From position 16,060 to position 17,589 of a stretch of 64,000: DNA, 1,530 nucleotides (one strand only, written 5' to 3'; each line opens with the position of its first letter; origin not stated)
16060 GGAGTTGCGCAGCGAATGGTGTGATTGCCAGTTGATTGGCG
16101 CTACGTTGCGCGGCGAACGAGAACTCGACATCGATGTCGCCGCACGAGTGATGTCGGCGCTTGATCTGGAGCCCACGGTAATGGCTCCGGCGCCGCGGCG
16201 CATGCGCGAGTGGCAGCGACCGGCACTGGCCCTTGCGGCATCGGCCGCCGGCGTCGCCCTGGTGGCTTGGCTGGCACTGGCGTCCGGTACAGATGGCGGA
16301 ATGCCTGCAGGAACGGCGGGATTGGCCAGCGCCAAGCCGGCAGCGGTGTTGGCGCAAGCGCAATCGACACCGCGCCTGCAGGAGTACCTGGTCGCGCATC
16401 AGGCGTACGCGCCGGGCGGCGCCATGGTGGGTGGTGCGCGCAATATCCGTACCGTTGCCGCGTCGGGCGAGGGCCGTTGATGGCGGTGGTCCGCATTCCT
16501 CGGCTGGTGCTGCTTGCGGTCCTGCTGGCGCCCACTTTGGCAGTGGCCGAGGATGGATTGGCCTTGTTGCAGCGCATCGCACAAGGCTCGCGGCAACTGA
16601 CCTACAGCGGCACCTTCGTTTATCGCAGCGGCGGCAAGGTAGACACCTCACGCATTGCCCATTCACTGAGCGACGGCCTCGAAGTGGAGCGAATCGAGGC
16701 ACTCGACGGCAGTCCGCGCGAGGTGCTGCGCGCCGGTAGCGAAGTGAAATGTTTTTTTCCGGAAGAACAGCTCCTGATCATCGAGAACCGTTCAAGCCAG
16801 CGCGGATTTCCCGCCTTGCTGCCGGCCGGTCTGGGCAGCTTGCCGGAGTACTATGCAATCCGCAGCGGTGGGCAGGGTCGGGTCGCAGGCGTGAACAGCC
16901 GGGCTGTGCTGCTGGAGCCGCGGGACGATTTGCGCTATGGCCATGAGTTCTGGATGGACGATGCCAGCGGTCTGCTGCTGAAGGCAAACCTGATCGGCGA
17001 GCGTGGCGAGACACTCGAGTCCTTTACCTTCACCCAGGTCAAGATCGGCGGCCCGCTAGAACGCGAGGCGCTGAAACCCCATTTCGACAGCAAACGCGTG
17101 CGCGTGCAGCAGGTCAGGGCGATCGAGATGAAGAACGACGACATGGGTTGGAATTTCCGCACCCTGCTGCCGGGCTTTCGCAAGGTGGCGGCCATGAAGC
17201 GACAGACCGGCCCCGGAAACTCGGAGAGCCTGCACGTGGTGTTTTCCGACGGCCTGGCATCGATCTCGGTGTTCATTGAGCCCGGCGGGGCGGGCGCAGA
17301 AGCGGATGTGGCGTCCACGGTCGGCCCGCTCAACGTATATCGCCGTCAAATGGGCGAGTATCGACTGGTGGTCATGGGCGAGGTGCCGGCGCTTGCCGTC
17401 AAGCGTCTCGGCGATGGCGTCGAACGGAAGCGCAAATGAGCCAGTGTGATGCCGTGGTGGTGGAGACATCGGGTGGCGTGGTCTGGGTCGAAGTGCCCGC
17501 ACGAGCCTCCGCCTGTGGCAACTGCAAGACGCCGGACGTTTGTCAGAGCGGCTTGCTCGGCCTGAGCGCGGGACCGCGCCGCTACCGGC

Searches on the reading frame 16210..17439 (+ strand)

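Call 30: search_protein_families(library=ncbifam, max_evalue=1e-30, proteins=[window:16210-17439:+])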
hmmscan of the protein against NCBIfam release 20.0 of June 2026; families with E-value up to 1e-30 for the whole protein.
window:16210-17439:+ (409 aa): 1 family
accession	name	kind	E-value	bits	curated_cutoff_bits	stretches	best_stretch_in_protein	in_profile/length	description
NF006990.0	PRK09455.1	equivalog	2.2e-35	122.4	368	1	99-406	9-315/319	sigma-E factor regulatory protein RseB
